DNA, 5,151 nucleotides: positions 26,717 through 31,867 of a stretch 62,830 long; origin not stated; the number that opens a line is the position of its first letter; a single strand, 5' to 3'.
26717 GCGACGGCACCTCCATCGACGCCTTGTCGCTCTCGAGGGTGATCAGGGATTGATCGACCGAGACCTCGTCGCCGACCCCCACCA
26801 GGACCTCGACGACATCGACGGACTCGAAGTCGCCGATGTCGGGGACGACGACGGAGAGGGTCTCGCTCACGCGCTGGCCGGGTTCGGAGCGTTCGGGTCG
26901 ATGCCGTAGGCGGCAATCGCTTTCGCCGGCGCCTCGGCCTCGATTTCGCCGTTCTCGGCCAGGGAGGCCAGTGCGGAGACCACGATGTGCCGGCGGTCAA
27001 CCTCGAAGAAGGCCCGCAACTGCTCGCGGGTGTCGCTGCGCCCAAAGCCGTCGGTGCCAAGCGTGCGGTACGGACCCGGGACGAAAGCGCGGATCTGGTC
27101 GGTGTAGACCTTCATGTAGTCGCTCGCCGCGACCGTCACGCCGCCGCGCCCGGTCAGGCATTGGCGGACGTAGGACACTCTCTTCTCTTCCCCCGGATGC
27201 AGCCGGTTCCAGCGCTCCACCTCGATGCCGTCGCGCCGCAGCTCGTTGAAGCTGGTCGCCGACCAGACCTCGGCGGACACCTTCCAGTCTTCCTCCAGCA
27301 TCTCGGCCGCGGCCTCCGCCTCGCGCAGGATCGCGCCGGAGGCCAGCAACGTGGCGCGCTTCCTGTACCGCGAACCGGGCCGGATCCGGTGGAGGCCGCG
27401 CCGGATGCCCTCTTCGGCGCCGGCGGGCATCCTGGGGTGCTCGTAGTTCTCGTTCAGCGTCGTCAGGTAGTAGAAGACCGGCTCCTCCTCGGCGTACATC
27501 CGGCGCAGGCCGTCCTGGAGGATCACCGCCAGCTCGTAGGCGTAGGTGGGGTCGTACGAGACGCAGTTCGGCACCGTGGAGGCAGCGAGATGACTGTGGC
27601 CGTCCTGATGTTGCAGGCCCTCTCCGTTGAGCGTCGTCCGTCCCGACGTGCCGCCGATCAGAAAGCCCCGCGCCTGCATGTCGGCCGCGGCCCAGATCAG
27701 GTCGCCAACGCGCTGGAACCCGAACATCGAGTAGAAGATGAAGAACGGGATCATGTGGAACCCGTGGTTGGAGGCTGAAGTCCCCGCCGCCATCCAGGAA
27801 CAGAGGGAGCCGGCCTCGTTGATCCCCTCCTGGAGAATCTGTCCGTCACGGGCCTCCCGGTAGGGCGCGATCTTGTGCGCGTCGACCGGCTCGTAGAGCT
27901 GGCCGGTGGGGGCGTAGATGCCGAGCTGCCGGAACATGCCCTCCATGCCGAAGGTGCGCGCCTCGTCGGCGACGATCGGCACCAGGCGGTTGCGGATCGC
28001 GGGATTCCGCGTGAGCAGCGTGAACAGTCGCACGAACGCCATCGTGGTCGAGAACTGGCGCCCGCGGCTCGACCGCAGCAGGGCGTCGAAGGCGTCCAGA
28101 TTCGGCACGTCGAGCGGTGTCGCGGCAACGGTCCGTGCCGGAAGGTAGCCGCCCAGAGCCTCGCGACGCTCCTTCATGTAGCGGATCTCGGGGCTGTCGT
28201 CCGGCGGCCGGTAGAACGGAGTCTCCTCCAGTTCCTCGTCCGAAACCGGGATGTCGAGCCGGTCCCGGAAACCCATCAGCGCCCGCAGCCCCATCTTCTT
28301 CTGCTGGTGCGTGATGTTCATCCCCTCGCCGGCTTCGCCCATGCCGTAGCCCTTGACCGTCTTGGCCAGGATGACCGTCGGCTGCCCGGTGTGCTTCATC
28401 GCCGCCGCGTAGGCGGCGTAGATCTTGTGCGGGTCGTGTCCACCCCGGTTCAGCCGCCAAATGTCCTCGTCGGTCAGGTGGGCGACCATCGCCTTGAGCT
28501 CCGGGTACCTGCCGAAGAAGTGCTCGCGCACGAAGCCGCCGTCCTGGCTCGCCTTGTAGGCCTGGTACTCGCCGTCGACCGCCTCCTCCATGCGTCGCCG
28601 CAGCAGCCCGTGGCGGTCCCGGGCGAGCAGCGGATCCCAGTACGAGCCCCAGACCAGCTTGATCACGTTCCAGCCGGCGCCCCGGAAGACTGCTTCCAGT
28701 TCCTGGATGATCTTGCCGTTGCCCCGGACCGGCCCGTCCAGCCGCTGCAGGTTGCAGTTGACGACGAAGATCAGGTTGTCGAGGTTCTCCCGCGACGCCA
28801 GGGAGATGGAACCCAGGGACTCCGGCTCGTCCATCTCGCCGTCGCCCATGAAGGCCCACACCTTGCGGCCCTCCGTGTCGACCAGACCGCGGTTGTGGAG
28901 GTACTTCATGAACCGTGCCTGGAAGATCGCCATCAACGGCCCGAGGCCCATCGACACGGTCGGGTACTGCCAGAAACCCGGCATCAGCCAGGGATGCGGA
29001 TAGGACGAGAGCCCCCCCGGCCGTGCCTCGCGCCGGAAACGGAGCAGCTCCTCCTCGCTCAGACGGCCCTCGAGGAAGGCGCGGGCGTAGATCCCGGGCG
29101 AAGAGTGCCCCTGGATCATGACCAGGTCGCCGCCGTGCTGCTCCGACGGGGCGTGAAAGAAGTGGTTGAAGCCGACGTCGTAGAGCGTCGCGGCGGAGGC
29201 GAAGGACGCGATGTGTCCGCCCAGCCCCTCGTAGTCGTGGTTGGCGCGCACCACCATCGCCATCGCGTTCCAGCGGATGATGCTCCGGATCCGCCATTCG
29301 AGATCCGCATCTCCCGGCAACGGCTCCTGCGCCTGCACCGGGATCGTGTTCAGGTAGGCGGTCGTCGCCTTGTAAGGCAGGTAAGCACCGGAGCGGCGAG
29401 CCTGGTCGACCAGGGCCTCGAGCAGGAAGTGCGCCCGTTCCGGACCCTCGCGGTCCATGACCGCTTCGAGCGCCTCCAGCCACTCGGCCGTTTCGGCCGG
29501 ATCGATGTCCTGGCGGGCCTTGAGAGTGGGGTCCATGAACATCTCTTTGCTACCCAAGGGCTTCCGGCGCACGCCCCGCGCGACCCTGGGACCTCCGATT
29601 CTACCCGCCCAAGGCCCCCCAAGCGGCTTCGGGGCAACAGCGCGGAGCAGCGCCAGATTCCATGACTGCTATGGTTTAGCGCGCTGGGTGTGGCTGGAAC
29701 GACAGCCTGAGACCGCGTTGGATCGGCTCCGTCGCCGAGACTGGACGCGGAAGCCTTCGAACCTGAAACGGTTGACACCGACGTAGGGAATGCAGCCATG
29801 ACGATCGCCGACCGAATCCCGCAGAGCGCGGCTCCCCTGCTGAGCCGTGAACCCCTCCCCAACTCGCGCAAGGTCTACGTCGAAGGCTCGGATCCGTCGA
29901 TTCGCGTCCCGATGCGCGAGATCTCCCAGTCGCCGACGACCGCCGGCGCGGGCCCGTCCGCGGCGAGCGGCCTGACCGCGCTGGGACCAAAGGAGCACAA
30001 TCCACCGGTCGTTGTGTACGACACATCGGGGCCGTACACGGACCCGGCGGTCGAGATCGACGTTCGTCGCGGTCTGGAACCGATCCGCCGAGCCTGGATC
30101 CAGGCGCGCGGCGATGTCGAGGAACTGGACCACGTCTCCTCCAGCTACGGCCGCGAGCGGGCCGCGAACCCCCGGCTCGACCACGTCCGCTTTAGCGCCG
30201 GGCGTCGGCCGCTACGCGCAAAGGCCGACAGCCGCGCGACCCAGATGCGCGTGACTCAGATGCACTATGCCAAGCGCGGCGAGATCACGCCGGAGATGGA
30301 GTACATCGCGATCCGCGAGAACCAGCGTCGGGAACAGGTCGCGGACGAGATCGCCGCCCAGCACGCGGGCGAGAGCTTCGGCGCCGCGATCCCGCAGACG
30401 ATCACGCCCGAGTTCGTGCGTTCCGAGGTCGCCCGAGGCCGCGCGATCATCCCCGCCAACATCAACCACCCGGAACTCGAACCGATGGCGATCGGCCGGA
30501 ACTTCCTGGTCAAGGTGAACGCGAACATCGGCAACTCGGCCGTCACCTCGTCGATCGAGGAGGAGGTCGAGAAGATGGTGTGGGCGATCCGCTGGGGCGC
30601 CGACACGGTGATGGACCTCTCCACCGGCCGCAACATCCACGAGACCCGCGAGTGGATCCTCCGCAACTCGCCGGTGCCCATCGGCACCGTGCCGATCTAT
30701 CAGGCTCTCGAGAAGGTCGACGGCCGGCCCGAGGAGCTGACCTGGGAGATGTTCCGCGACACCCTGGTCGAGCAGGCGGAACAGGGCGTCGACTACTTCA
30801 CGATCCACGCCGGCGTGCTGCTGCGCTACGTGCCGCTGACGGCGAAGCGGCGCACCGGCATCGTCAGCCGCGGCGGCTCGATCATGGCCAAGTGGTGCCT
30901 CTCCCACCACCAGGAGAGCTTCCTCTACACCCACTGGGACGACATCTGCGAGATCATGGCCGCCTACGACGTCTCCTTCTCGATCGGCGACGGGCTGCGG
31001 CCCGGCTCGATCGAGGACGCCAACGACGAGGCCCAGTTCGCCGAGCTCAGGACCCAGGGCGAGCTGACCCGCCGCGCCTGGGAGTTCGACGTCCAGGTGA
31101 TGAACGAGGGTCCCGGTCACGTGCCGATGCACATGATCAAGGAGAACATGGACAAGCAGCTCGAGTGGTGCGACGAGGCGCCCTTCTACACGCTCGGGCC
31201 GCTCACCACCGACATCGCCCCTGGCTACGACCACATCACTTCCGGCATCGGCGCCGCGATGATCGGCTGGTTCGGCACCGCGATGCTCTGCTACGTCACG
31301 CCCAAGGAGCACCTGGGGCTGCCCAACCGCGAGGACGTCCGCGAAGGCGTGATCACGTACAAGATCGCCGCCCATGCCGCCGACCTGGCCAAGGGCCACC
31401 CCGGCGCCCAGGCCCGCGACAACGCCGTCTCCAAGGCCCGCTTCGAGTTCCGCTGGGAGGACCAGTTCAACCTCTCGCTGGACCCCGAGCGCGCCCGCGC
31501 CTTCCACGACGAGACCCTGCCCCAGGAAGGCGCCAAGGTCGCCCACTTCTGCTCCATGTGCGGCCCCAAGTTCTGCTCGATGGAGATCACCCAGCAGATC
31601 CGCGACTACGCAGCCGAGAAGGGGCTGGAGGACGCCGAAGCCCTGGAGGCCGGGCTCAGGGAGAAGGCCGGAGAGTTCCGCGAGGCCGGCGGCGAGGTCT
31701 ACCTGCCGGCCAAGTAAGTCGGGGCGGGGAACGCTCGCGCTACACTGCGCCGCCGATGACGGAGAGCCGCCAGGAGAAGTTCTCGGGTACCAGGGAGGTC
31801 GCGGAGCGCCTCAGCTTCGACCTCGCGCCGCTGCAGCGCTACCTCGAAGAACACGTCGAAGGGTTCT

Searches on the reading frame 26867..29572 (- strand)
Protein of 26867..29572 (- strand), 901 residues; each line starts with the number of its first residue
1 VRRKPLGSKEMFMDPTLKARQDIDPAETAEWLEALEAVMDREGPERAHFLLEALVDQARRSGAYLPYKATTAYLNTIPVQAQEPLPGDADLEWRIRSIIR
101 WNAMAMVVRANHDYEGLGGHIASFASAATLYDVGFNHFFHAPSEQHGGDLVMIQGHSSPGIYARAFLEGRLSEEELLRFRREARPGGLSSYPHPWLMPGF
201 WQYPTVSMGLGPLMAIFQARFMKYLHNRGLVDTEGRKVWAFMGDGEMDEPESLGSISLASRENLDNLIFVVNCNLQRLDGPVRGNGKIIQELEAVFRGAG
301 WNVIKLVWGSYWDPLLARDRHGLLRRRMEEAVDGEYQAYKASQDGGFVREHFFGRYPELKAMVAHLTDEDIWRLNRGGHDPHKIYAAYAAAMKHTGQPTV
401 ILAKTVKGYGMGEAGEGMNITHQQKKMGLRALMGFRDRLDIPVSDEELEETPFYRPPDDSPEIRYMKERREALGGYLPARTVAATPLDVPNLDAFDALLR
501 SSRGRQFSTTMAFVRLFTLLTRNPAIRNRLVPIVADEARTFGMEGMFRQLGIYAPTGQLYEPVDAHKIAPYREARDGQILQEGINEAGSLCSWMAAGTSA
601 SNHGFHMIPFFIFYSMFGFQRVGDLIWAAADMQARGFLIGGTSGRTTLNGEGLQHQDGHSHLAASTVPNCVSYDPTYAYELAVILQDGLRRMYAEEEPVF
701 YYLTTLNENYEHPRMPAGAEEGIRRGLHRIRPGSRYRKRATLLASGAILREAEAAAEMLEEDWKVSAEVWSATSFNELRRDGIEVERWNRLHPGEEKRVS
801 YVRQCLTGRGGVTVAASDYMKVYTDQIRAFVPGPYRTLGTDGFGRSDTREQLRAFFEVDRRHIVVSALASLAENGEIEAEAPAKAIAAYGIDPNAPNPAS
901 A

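Call 73: search_protein_families(library=pfam, proteins=[window:26867-29572:-], max_evalue=0.00001)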
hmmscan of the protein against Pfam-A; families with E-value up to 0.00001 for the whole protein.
window:26867-29572:- (901 aa): 4 families
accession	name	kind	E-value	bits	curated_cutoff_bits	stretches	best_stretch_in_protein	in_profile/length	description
PF17831.6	PDH_E1_M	-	8.9e-106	352.8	23.2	1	488-713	2-229/229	Pyruvate dehydrogenase E1 component middle domain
PF22613.1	Transketolase_C_1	-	7.1e-20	71.7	27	1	736-859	10-113/113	Transketolase-like TK C-terminal domain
PF00456.26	Transketolase_N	-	1.5e-13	50.9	22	1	97-305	7-212/334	Transketolase, thiamine diphosphate binding domain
PF02780.25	Transketolase_C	-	8.8e-06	26.1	25.9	0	737-792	9-65/124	Transketolase, C-terminal domain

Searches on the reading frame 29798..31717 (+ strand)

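Call 73: search_protein_families(library=pfam, proteins=[window:29798-31717:+], max_evalue=0.00001)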
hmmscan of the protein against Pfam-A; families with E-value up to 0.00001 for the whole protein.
window:29798-31717:+ (639 aa): 2 families
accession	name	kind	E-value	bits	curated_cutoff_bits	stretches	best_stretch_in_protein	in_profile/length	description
PF01964.24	ThiC_Rad_SAM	-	1.8e-187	623.7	25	1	153-599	1-419/420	Radical SAM ThiC family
PF13667.11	ThiC-associated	-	1.1e-32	112.1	27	1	19-108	1-81/81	ThiC-associated domain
